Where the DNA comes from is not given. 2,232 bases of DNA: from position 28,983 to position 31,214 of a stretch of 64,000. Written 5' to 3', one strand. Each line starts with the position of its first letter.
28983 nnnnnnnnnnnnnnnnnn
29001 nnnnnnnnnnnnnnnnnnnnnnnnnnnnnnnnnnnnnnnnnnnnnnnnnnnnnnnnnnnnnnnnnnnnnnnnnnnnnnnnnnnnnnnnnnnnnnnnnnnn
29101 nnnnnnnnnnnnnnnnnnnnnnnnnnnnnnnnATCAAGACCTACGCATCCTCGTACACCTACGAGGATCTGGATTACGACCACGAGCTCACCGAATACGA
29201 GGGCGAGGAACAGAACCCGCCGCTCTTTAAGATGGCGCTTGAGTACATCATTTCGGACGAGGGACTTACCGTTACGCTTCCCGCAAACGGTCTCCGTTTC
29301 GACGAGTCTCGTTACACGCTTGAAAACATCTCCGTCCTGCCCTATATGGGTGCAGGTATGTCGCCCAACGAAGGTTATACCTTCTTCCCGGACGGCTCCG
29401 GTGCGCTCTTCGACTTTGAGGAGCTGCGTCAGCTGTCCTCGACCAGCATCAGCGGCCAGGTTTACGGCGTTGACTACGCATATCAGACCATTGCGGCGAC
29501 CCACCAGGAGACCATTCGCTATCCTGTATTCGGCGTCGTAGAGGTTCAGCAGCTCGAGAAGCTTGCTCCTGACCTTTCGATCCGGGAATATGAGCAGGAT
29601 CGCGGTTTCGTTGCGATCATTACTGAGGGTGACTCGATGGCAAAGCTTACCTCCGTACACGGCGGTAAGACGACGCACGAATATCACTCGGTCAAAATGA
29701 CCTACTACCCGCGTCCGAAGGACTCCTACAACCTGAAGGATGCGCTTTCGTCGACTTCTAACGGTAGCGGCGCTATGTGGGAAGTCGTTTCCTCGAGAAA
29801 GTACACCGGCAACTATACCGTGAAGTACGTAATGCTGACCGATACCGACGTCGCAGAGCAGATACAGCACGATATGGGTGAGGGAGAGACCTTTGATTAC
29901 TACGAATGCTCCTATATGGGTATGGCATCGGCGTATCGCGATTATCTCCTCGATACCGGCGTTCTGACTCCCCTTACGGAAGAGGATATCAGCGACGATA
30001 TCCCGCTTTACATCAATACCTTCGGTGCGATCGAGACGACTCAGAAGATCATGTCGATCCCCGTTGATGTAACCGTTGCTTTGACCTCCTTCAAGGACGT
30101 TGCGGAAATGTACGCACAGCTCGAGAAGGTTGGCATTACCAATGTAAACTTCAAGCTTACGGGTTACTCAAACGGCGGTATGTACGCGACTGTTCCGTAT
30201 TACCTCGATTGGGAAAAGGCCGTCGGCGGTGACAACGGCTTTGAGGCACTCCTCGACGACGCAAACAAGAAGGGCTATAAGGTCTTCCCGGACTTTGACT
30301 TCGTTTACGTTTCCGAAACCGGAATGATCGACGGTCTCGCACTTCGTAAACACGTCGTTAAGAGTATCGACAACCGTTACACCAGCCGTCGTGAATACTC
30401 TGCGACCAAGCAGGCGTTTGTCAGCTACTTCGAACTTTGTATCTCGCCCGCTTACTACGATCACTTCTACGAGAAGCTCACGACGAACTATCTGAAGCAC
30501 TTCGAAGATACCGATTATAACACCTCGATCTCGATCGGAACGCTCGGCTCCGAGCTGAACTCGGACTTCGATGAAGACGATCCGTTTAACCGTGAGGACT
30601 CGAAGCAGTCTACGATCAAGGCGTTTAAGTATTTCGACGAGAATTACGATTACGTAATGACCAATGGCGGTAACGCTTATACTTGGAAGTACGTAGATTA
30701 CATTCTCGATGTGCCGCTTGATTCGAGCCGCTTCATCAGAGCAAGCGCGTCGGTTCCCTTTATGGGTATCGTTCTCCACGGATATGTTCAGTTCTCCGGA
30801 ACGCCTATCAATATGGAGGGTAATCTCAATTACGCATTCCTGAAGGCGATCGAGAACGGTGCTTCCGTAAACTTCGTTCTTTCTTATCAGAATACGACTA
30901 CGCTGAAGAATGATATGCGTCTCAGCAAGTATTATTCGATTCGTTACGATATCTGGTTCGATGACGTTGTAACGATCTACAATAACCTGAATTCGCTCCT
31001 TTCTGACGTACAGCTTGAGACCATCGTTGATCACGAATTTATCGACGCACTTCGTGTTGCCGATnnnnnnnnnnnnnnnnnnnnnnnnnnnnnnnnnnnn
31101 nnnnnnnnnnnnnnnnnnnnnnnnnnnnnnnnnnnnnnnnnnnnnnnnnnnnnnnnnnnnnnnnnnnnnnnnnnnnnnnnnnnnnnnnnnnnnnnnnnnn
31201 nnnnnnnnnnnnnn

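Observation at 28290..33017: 1575-aa exoprotein: DUF5696-like barrel core plus ~600-aa Ala-rich helical extension, translationally coupled to the second permease pair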

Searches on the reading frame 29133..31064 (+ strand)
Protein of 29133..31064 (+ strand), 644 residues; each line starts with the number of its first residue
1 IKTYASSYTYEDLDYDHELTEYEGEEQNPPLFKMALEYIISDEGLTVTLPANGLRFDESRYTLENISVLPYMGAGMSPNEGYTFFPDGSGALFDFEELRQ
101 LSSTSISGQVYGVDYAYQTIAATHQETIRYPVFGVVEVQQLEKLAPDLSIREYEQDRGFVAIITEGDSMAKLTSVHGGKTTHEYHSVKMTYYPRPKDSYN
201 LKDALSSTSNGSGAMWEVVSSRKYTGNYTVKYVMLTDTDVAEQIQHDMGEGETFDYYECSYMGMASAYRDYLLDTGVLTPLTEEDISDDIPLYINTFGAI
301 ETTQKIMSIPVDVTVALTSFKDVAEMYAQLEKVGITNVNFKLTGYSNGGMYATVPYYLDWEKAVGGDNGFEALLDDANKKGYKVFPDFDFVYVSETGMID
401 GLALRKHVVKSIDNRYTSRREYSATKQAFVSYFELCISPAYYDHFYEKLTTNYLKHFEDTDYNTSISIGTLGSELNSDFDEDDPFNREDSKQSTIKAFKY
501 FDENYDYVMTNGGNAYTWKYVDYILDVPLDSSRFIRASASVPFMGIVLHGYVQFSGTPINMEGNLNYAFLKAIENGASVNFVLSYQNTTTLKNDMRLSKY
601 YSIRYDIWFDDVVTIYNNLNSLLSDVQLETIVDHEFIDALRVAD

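Call 36: search_protein_families(library=pfam, proteins=[window:29133-31064:+], max_evalue=10)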
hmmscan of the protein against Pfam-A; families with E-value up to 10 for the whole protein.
window:29133-31064:+ (644 aa): 1 family
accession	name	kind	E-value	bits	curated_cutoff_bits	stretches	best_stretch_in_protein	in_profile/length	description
PF18952.6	DUF5696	-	1.3e-134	450.4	25.6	1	11-637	2-576/612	Family of unknown function (DUF5696)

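Call 61: search_protein_representatives(protein=window:29157-31064:+)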
Query: 636 residues. Proteins with E-value up to 0.001 (for the whole library): 4010; up to 1e-10: 3281; up to 1e-30: 1390. The best 150 are listed.
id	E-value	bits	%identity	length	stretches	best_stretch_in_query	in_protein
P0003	0.0e+00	1276.5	87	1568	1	1-636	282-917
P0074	5.0e-229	778.3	60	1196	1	1-635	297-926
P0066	9.2e-229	777.4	59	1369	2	144-636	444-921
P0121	3.6e-228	775.5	59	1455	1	1-636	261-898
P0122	1.3e-225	767.0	58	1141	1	1-634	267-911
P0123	3.1e-224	762.5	57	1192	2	130-636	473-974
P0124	3.9e-224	762.1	57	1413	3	140-636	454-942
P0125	3.4e-223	759.0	60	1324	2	149-636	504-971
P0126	8.0e-222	754.5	59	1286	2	141-636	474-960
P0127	1.7e-221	753.4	59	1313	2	149-634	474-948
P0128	1.1e-220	750.8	59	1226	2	140-636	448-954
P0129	2.0e-219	746.6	58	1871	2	138-636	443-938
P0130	1.7e-217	740.2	57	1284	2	147-636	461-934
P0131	1.7e-216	736.9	58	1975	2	139-636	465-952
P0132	2.0e-216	736.7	60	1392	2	144-636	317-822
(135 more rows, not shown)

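Call 68: search_dna_similar(query=window:29157-31064:+, collection=plasmids, mode=protein, max_evalue=0.001, max_rows=20)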
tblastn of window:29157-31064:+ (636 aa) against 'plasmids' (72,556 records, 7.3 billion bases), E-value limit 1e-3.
Records with a match: 2; places in all: 2; records where one place covers at least 80% of the query: 2.
Best place of each record, by identity: <60% 2.
By first word of the organism name: Butyrivibrio 1; Paenibacillus 1.
By predicted mobility (MOB-suite, as given by PLSDB): non-mobilizable 2.
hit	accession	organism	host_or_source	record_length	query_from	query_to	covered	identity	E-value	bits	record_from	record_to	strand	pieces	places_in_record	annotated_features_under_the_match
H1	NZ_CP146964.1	Butyrivibrio fibrisolvens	Bovinae,Bovine rumen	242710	1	629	99%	24.4%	3e-46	184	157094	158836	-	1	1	DUF5696 domain-containing protein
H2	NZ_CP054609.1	Paenibacillus cellulosilyticus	cell culture,soil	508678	24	627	95%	24.0%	4e-27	125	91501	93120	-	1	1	DUF5696 domain-containing protein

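Call 69: get_annotated_region(hit=H1, flank=12000)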
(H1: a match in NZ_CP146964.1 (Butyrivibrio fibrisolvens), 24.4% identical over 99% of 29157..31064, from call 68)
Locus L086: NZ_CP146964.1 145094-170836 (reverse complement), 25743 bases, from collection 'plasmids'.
description: Butyrivibrio fibrisolvens strain D1 plasmid pNP243, complete sequence
organism: Butyrivibrio fibrisolvens (NCBI taxid 831)
taxonomy: Bacteria; Bacillota; Clostridia; Lachnospirales; Lachnospiraceae; Butyrivibrio; Butyrivibrio fibrisolvens
host: -; source: Bovinae,Bovine rumen; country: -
typing (MOB-suite, as given by PLSDB): non-mobilizable
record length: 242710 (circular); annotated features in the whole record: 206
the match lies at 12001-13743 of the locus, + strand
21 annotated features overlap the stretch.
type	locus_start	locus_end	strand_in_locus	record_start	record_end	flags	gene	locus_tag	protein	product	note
CDS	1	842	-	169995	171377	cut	-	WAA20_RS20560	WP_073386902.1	response regulator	GO:0000160 - phosphorelay signal transduction system [Evidence IEA]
CDS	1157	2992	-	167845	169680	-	-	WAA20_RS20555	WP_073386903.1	histidine kinase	GO:0000160 - phosphorelay signal transduction system [Evidence IEA]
CDS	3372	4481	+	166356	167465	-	-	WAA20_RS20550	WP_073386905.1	glycoside hydrolase family 43 protein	-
CDS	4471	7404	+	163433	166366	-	-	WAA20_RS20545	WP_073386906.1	extracellular solute-binding protein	-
CDS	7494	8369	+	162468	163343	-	-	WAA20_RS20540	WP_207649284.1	sugar ABC transporter permease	-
CDS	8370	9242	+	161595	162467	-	-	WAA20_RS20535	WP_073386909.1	carbohydrate ABC transporter permease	GO:0008643 - carbohydrate transport [Evidence IEA]; GO:0055085 - transmembrane transport [Evidence IEA]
CDS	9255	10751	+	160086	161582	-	-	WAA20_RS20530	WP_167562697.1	NHL repeat-containing protein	-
CDS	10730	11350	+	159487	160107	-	-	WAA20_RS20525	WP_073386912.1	YIP1 family protein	-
CDS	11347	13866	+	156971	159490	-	-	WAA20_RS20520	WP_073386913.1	DUF5696 domain-containing protein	-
CDS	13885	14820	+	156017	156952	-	-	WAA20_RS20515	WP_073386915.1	sugar ABC transporter permease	-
CDS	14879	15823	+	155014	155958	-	-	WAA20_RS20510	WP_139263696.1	carbohydrate ABC transporter permease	GO:0008643 - carbohydrate transport [Evidence IEA]; GO:0055085 - transmembrane transport [Evidence IEA]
CDS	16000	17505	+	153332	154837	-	-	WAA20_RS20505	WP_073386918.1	extracellular solute-binding protein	-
CDS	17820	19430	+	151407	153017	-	-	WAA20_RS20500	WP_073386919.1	extracellular solute-binding protein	-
CDS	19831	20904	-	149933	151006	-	-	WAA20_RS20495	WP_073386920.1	J domain-containing protein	-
CDS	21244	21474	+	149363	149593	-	-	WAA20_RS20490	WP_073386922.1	hypothetical protein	-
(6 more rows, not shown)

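Call 70: get_annotated_region(hit=H2, flank=12000)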
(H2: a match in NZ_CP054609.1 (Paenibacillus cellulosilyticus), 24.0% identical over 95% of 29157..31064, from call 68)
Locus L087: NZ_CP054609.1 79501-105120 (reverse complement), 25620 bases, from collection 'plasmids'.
description: Paenibacillus cellulosilyticus strain KACC 14175 plasmid unnamed1, complete sequence
organism: Paenibacillus cellulosilyticus (NCBI taxid 375489)
taxonomy: Bacteria; Bacillota; Bacilli; Bacillales; Paenibacillaceae; Paenibacillus; Paenibacillus cellulosilyticus
host: -; source: cell culture,soil; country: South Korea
typing (MOB-suite, as given by PLSDB): non-mobilizable
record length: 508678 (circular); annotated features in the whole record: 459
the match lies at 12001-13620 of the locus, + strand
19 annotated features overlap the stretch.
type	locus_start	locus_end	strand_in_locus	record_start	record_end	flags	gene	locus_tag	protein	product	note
CDS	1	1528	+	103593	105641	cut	recG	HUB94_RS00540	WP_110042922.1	ATP-dependent DNA helicase RecG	GO:0006310 - DNA recombination [Evidence IEA]; GO:0006281 - DNA repair [Evidence IEA]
CDS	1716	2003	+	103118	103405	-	-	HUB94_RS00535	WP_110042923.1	stage VI sporulation protein F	-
CDS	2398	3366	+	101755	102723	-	-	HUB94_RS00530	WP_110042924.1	aldo/keto reductase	-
CDS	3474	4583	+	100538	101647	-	ugpC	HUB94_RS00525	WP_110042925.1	sn-glycerol-3-phosphate ABC transporter ATP-binding protein UgpC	-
CDS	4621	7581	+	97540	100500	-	-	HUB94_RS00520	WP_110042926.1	extracellular solute-binding protein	-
CDS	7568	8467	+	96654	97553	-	-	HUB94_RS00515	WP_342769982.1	sugar ABC transporter permease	-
CDS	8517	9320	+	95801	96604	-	-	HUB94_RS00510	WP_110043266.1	carbohydrate ABC transporter permease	GO:0008643 - carbohydrate transport [Evidence IEA]; GO:0055085 - transmembrane transport [Evidence IEA]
CDS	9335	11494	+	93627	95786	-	-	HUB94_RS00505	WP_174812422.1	YIP1 family protein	-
CDS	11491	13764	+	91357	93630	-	-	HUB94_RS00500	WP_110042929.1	DUF5696 domain-containing protein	-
CDS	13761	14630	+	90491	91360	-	-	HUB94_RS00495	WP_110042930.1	sugar ABC transporter permease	-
CDS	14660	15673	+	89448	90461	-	-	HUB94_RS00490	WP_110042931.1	carbohydrate ABC transporter permease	GO:0008643 - carbohydrate transport [Evidence IEA]; GO:0055085 - transmembrane transport [Evidence IEA]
CDS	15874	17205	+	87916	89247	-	-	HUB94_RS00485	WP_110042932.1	LLM class flavin-dependent oxidoreductase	-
CDS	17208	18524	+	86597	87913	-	-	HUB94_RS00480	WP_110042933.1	LLM class flavin-dependent oxidoreductase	-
CDS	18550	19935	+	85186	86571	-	-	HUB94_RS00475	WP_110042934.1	extracellular solute-binding protein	-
CDS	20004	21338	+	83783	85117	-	-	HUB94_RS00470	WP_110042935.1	LLM class flavin-dependent oxidoreductase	-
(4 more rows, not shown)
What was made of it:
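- On Type I (CUT1) ABC importer cassette: One is present directly upstream of the Paenibacillus cellulosilyticus cassette (call 70).
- A ugpC-type ATPase lies directly upstream in Paenibacillus (call 70).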

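Call 73: search_protein_families(library=pfam, proteins=[L086:11347-13863:+, L087:11491-13761:+, L086:4471-7401:+], max_evalue=10)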
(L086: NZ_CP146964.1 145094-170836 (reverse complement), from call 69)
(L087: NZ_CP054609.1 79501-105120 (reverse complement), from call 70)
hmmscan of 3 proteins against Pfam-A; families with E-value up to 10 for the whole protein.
L086:11347-13863:+ (839 aa): 1 family
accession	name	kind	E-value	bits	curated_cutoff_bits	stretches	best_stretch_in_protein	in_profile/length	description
PF18952.6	DUF5696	-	2.2e-184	614.8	25.6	1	222-835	3-612/612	Family of unknown function (DUF5696)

L087:11491-13761:+ (757 aa): 2 families
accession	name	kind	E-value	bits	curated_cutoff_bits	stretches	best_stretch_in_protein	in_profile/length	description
PF18952.6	DUF5696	-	8.2e-187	622.9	25.6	1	151-748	2-612/612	Family of unknown function (DUF5696)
PF21265.3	SBB_T7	-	0.03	14.4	27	1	351-424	51-124/169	Single-stranded DNA-binding protein, Bacteriophage T7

L086:4471-7401:+ (977 aa): 5 families
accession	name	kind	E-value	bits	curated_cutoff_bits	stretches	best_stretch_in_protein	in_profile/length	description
PF01547.30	SBP_bac_1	-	2.4e-21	77.5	26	1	602-872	23-306/307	Bacterial extracellular solute-binding protein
PF13416.11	SBP_bac_8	-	1.6e-19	71.2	27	1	617-877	30-254/279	Bacterial extracellular solute-binding protein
PF25275.1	Golvesin_C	-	0.016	15.7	31.6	1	297-323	40-66/132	Golvesin C-terminal domain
PF04108.17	ATG17_like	-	0.12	12.2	43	1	435-497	219-284/355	Autophagy protein ATG17-like domain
PF16832.10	EKLF_TAD1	-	1.5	9.2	25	1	861-872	5-16/27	Erythroid krueppel-like transcription factor, transactivation 1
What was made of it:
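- On Pfam DUF5696 (PF18952): Cultured homologues match positions 3-612 without interruption (call 73).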
